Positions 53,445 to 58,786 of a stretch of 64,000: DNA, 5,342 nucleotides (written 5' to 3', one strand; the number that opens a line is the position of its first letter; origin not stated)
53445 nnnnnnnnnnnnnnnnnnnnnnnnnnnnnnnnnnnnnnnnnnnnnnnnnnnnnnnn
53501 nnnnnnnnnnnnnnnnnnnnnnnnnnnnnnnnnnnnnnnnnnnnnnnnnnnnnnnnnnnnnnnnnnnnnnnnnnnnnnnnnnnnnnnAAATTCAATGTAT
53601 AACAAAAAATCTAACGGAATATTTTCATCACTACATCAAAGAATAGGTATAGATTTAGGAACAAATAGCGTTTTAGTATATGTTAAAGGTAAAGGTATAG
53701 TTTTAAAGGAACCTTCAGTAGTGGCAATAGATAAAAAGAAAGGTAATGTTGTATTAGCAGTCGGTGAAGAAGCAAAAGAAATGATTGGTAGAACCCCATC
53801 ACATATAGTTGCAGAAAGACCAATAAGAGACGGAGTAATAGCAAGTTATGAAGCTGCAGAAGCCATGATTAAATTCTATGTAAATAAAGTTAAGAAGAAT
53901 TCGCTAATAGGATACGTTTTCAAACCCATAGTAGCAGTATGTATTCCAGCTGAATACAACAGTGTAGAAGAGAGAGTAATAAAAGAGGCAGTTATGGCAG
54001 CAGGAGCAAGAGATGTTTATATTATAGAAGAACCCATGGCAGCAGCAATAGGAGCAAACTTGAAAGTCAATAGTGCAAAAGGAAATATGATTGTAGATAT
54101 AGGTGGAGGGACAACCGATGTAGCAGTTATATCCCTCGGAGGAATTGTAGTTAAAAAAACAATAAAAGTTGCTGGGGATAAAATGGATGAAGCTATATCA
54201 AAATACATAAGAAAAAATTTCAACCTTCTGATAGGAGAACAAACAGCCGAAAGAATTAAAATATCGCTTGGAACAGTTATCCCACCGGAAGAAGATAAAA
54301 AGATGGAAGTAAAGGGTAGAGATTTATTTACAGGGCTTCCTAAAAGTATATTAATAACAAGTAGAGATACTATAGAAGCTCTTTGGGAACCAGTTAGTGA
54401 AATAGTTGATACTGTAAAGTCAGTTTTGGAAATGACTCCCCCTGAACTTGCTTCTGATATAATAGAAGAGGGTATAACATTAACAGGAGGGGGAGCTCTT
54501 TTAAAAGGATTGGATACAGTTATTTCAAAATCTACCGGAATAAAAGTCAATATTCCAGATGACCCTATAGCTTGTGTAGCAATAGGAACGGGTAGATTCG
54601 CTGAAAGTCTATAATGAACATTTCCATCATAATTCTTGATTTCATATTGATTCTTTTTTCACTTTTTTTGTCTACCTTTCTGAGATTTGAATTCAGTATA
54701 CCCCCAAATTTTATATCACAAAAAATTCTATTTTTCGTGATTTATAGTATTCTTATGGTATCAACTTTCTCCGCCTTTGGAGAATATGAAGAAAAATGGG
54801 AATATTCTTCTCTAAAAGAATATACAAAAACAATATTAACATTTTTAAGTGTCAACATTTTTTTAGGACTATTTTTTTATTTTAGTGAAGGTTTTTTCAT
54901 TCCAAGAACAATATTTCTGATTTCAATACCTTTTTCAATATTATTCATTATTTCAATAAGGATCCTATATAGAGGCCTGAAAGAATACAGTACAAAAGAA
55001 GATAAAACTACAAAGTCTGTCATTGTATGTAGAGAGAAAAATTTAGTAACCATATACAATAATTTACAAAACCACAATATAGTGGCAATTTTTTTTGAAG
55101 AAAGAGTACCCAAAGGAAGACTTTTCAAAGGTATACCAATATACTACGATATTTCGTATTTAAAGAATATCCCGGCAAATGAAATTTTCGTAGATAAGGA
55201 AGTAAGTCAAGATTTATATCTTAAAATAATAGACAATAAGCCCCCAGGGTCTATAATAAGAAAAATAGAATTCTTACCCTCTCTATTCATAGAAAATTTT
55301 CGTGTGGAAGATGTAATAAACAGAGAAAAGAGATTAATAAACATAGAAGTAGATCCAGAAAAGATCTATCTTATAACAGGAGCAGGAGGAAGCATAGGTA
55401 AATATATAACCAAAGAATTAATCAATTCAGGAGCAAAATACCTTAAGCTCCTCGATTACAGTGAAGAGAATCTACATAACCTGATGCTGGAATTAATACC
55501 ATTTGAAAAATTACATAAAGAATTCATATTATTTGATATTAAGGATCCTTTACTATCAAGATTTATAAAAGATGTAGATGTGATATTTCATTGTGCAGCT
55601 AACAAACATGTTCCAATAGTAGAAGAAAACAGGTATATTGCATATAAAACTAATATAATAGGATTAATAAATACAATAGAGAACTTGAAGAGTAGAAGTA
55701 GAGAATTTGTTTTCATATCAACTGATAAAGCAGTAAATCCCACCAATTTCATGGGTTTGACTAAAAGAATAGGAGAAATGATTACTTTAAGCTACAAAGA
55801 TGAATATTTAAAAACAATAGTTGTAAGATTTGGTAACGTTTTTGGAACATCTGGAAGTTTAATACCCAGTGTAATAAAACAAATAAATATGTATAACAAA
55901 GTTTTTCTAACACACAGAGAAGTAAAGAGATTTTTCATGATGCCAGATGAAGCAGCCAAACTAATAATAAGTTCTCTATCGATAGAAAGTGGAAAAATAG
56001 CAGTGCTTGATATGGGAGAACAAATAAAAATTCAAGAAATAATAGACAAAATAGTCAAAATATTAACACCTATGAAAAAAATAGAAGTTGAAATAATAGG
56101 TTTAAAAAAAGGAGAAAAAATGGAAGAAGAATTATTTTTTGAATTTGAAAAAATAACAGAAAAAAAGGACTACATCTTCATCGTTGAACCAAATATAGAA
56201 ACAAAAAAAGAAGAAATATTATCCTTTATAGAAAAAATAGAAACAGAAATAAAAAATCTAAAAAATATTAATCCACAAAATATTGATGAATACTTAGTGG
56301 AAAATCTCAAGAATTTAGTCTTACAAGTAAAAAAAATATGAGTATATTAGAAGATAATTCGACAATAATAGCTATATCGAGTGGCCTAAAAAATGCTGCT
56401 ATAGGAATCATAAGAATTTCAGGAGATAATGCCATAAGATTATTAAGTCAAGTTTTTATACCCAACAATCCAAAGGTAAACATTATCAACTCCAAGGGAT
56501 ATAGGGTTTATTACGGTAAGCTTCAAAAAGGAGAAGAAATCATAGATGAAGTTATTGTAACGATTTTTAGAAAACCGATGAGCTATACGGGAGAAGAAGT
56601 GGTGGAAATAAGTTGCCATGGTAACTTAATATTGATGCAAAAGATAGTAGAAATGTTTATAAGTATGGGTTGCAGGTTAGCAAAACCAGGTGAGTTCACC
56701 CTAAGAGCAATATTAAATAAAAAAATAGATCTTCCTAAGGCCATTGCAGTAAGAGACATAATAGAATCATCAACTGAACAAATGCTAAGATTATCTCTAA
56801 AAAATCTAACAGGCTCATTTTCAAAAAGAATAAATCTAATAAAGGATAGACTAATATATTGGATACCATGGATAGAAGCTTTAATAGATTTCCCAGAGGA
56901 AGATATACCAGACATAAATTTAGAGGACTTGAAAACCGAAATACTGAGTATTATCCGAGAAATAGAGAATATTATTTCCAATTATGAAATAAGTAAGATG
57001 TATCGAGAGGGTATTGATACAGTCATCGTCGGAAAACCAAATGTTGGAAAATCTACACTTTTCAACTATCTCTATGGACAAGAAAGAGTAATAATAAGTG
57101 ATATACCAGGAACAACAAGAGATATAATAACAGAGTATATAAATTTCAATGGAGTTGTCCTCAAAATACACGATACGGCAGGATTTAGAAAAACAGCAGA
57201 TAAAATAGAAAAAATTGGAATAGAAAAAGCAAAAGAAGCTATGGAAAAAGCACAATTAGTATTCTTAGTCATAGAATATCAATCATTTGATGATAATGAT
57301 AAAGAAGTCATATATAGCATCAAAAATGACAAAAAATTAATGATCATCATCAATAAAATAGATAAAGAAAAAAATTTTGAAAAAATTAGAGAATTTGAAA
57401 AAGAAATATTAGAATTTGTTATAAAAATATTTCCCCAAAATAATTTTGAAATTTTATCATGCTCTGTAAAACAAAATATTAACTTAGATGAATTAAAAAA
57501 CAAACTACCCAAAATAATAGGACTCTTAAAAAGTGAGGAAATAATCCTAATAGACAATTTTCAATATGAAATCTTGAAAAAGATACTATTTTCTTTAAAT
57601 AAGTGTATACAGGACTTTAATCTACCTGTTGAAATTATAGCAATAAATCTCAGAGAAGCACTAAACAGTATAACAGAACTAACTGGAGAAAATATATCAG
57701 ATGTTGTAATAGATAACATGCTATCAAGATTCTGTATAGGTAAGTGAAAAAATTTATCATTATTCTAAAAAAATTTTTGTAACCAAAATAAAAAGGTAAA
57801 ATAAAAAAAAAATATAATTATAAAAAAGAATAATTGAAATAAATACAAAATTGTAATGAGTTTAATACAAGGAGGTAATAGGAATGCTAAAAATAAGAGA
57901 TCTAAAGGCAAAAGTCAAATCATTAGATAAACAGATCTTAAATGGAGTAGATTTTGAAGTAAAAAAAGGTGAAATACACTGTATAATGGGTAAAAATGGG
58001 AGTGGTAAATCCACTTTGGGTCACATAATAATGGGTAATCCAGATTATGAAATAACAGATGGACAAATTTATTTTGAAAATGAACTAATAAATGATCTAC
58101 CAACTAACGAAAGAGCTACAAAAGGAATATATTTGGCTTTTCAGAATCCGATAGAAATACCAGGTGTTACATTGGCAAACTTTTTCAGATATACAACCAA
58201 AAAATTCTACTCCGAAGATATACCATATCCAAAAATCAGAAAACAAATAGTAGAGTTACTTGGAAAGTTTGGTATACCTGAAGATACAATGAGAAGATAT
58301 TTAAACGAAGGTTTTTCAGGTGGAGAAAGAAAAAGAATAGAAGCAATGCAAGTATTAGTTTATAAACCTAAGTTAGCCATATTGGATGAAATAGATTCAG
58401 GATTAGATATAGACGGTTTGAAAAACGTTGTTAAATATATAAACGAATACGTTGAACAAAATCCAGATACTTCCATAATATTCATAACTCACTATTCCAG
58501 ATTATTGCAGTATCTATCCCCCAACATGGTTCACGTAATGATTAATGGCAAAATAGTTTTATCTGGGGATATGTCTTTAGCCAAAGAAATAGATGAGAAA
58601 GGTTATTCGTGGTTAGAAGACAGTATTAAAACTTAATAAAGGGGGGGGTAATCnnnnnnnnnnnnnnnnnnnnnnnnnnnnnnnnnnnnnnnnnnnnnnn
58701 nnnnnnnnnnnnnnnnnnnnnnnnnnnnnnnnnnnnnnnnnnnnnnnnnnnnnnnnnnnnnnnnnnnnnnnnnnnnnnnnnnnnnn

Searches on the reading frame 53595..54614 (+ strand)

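Call 25: search_protein_families(library=pfam, proteins=[window:53595-54614:+])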
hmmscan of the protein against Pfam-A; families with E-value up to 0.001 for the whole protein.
window:53595-54614:+ (339 aa): 6 families
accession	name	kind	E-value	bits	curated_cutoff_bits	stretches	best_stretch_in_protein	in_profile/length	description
PF06723.19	MreB_Mbl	-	3e-135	450.7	27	1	15-338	2-321/327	MreB/Mbl protein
PF14450.12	FtsA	-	2.9e-12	47.5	31.8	1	166-321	2-110/127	Cell division protein FtsA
PF00012.26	HSP70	-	4.1e-11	42.2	20.6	1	113-210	136-239/599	Hsp70 protein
PF00022.25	Actin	-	7.5e-07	28.5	27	1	40-210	31-193/410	Actin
PF11104.14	PilM_2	-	1.5e-05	24.6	27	0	292-321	276-305/340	Type IV pilus assembly protein PilM;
PF08841.16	DDR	-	0.00062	19.3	24.6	1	141-222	111-188/328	Diol dehydratase reactivase ATPase-like domain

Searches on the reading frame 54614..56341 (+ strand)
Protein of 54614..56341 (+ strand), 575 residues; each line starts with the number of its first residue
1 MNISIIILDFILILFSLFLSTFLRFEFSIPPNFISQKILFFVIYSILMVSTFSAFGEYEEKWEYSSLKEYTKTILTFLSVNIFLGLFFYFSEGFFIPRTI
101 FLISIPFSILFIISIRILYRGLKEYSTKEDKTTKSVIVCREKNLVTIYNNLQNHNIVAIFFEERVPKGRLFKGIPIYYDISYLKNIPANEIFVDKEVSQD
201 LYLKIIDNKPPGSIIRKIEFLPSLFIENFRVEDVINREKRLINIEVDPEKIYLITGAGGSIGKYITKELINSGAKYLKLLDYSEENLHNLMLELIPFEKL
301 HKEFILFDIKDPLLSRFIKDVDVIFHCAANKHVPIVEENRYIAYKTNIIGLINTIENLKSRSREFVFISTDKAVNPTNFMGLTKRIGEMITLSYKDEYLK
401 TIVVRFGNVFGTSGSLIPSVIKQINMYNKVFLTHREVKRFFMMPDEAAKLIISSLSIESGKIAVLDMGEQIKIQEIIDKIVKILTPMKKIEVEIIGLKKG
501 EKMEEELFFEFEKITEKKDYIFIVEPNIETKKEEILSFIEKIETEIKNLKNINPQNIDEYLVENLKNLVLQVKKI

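Call 25: search_protein_families(library=pfam, proteins=[window:54614-56341:+])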
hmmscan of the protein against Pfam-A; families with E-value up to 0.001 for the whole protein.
window:54614-56341:+ (575 aa): 7 families
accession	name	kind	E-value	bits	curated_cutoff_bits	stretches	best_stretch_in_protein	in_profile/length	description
PF02719.21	Polysacc_synt_2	-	7e-72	242.5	20.2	1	253-517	2-283/293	Polysaccharide biosynthesis protein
PF01370.27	Epimerase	-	4.6e-19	69.2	20.9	1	253-453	2-223/240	NAD dependent epimerase/dehydratase family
PF16363.11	GDP_Man_Dehyd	-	2.9e-13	50.4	27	1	253-485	1-267/332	GDP-mannose 4,6 dehydratase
PF04321.23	RmlD_sub_bind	-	6.5e-10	39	27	1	253-416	4-158/287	RmlD substrate binding domain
PF07993.18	NAD_binding_4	-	1.9e-09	37.5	20.1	1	309-377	77-143/258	Male sterility protein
PF01073.25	3Beta_HSD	-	7.6e-08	32.1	22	1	253-376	1-122/280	3-beta hydroxysteroid dehydrogenase/isomerase family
PF00106.31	adh_short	-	7.9e-05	22.7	26.6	1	250-311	1-60/195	short chain dehydrogenase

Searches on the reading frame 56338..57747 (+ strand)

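Call 39: search_protein_families(library=pfam, proteins=[window:56338-57747:+])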
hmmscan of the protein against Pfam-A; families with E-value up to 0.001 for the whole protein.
window:56338-57747:+ (469 aa): 8 families
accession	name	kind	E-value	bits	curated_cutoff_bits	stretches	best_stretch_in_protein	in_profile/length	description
PF12631.12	MnmE_helical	-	3.6e-42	145.3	40.1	1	134-466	3-211/211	MnmE helical domain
PF10396.14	TrmE_N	-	3.5e-37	127.6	29.8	1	9-129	1-117/117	GTP-binding protein TrmE N-terminus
PF01926.29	MMR_HSR1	-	1.3e-25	90.1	21.9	1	228-340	2-113/113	50S ribosome-binding GTPase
PF02421.24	FeoB_N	-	2.4e-09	37.3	27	1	228-348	3-122/156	Ferrous iron transport protein B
PF00071.28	Ras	-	1.4e-06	28.4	21.6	1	229-388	3-154/162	Ras family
PF03193.22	RsgA_GTPase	-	3.9e-06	27.2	30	0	219-258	101-139/174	RsgA GTPase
PF00009.33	GTP_EFTU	-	8.4e-05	22.7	26.5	0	300-390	88-182/188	Elongation factor Tu GTP binding domain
PF00350.29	Dynamin_N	-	0.00011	22.7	27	0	229-263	2-36/168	Dynamin family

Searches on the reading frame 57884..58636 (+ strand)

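Call 39: search_protein_families(library=pfam, proteins=[window:57884-58636:+])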
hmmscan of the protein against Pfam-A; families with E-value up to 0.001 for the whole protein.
window:57884-58636:+ (250 aa): 4 families
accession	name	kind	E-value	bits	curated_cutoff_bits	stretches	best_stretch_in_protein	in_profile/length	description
PF00005.33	ABC_tran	-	1.4e-23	84.4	25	1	19-169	1-134/137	ABC transporter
PF02463.25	SMC_N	-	3.1e-08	33.7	40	1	29-211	24-205/220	RecF/RecN/SMC N terminal domain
PF13304.12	AAA_21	-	4.3e-05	24.1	27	0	31-48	1-18/304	AAA domain, putative AbiEii toxin, Type IV TA system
PF13555.12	AAA_29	-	0.0006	20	27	0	18-45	11-38/61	P-loop containing region of AAA domain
